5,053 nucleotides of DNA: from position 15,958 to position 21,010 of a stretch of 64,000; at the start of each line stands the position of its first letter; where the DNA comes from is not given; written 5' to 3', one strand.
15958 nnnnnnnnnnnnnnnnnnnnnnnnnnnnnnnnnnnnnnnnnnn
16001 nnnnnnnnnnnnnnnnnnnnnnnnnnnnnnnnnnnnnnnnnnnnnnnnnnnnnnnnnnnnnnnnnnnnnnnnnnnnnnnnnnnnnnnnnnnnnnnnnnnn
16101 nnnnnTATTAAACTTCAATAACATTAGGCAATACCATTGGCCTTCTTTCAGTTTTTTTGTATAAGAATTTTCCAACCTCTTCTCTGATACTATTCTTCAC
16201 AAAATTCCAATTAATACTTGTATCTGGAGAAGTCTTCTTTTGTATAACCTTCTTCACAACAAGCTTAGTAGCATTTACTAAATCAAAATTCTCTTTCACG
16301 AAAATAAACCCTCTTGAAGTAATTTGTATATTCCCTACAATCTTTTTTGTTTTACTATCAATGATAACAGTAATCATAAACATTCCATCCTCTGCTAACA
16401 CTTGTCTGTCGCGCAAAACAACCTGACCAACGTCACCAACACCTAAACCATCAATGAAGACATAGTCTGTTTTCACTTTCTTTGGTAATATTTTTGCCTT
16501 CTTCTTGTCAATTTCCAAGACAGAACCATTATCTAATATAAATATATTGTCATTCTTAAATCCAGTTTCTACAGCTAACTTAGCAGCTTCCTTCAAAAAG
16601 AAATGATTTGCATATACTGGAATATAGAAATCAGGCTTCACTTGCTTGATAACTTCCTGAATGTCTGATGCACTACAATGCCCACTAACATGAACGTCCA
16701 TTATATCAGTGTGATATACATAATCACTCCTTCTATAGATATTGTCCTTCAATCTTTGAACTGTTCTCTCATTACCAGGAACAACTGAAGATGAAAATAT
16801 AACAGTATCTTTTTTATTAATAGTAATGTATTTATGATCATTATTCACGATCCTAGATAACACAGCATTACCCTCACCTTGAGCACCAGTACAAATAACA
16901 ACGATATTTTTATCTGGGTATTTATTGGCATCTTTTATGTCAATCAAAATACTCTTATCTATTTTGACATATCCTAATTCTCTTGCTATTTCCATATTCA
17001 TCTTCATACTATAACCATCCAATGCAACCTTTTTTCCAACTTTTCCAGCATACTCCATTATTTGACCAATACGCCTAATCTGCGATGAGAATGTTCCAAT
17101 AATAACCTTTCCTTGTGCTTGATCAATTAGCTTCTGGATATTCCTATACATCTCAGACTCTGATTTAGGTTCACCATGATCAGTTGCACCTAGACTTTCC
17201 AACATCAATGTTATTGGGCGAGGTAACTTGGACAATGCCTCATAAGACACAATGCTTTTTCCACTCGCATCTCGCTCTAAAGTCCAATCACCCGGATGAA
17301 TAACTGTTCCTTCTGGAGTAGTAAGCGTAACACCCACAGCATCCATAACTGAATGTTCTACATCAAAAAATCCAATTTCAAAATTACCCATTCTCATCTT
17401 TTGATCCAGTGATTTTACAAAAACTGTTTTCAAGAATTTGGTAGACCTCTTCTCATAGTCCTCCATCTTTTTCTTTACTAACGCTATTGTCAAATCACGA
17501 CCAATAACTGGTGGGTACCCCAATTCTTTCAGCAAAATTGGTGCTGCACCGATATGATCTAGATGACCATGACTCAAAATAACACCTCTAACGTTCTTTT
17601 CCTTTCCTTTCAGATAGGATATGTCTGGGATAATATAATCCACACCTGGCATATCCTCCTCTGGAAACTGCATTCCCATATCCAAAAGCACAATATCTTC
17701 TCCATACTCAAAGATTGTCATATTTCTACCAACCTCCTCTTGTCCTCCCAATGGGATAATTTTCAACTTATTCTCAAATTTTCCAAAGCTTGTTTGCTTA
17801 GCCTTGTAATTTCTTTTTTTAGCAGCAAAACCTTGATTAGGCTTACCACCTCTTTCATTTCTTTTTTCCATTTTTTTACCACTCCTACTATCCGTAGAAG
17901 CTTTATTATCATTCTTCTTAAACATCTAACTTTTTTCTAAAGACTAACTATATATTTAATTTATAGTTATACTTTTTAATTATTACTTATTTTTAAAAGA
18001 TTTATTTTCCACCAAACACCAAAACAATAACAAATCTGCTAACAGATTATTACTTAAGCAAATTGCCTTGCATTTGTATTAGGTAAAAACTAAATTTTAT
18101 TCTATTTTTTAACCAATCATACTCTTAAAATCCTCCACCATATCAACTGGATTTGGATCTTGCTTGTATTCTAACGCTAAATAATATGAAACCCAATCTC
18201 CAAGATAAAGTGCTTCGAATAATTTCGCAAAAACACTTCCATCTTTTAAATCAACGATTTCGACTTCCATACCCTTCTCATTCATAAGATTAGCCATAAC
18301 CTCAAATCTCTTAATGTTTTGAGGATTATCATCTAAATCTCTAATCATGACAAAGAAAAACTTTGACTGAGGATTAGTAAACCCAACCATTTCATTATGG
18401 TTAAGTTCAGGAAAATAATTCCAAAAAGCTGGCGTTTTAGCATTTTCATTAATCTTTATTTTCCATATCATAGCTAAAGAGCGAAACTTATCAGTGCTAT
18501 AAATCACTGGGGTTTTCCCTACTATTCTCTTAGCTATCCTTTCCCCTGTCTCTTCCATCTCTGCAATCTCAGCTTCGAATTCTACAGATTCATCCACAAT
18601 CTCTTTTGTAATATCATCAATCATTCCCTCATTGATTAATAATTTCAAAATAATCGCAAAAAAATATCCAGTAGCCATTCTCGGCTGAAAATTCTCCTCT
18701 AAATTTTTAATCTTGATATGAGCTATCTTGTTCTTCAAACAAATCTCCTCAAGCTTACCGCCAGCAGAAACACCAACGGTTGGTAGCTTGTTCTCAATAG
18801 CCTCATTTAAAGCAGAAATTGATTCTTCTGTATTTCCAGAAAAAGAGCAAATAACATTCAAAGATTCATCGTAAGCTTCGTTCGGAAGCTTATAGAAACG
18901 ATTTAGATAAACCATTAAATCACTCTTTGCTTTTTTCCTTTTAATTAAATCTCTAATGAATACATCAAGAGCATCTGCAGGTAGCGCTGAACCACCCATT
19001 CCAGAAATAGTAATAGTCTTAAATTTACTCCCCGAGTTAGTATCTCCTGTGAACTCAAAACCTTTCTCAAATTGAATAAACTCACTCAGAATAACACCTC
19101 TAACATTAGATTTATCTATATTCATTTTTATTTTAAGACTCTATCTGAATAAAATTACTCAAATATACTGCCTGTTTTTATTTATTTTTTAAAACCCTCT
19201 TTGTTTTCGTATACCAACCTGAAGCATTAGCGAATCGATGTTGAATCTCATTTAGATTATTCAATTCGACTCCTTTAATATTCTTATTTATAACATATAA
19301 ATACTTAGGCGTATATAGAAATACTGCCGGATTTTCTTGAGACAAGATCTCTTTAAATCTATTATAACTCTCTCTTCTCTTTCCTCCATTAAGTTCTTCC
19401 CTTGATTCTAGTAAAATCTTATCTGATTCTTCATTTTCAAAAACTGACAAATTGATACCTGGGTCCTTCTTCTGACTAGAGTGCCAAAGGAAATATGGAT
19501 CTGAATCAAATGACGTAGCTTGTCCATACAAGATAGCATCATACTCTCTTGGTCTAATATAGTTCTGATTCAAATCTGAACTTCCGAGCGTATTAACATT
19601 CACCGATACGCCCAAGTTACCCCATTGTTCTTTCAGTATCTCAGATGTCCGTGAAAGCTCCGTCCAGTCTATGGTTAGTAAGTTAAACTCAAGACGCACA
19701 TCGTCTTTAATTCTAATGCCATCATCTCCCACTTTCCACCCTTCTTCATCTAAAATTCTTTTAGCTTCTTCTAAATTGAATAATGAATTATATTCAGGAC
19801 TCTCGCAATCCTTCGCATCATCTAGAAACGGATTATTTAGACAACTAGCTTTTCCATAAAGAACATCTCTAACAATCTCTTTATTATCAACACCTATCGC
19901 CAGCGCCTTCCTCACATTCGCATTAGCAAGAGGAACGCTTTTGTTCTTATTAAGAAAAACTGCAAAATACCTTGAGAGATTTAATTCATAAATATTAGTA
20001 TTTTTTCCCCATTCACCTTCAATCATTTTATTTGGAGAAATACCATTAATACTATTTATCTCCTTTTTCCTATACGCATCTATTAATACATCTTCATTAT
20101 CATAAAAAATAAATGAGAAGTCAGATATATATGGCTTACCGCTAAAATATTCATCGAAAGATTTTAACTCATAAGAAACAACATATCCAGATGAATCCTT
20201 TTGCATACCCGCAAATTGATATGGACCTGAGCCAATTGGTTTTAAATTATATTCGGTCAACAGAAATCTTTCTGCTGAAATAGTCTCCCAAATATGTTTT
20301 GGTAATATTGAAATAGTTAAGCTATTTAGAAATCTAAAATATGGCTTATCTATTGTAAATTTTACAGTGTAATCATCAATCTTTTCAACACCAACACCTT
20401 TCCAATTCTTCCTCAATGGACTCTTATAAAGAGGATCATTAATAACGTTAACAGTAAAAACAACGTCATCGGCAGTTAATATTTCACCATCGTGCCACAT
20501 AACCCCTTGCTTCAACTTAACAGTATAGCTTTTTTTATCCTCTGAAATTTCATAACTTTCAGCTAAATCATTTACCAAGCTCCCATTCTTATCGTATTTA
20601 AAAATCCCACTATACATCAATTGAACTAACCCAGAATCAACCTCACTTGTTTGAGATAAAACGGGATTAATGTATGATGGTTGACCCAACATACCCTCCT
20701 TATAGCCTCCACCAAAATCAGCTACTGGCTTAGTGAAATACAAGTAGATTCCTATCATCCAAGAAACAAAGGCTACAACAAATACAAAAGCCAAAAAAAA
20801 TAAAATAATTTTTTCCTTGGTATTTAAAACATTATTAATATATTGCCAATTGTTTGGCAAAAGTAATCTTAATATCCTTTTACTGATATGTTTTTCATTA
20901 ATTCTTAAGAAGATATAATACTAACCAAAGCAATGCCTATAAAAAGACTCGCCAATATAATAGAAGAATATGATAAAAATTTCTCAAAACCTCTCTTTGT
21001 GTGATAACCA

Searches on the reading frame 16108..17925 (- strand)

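Call 8: search_protein_families(library=pfam, proteins=[window:16108-17925:-], max_evalue=0.001)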
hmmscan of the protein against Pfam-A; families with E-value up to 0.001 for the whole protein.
window:16108-17925:- (605 aa): 4 families
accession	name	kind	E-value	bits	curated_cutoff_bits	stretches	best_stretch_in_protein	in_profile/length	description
PF22505.1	RNase_J_b_CASP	-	3.2e-43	146.9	27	1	272-395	2-125/126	Ribonuclease J, beta-CASP domain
PF17770.6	RNase_J_C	-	5.3e-28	98.4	23.8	1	503-605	1-102/102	Ribonuclease J C-terminal domain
PF00753.33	Lactamase_B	-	6.7e-14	52.7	22.7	1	66-215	5-151/196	Metallo-beta-lactamase superfamily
PF12706.13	Lactamase_B_2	-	1.8e-06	28.2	27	1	110-215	29-144/200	Beta-lactamase superfamily domain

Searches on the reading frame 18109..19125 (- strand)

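Call 8: search_protein_families(library=pfam, proteins=[window:18109-19125:-], max_evalue=0.001)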
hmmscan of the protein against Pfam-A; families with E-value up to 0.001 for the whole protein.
window:18109-19125:- (338 aa): 1 family
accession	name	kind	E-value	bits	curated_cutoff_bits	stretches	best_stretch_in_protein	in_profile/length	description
PF10432.14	bact-PGI_C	-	3.6e-45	154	24.5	1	192-336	3-150/151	Bacterial phospho-glucose isomerase C-terminal SIS domain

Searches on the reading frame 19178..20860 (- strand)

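Call 8: search_protein_families(library=pfam, proteins=[window:19178-20860:-], max_evalue=0.001)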
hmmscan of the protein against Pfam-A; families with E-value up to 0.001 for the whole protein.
window:19178-20860:- (560 aa): 1 family
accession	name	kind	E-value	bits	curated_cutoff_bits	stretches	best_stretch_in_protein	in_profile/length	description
PF00496.27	SBP_bac_5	-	6.8e-72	243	32.4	1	95-465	2-364/368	Bacterial extracellular solute-binding proteins, family 5 Middle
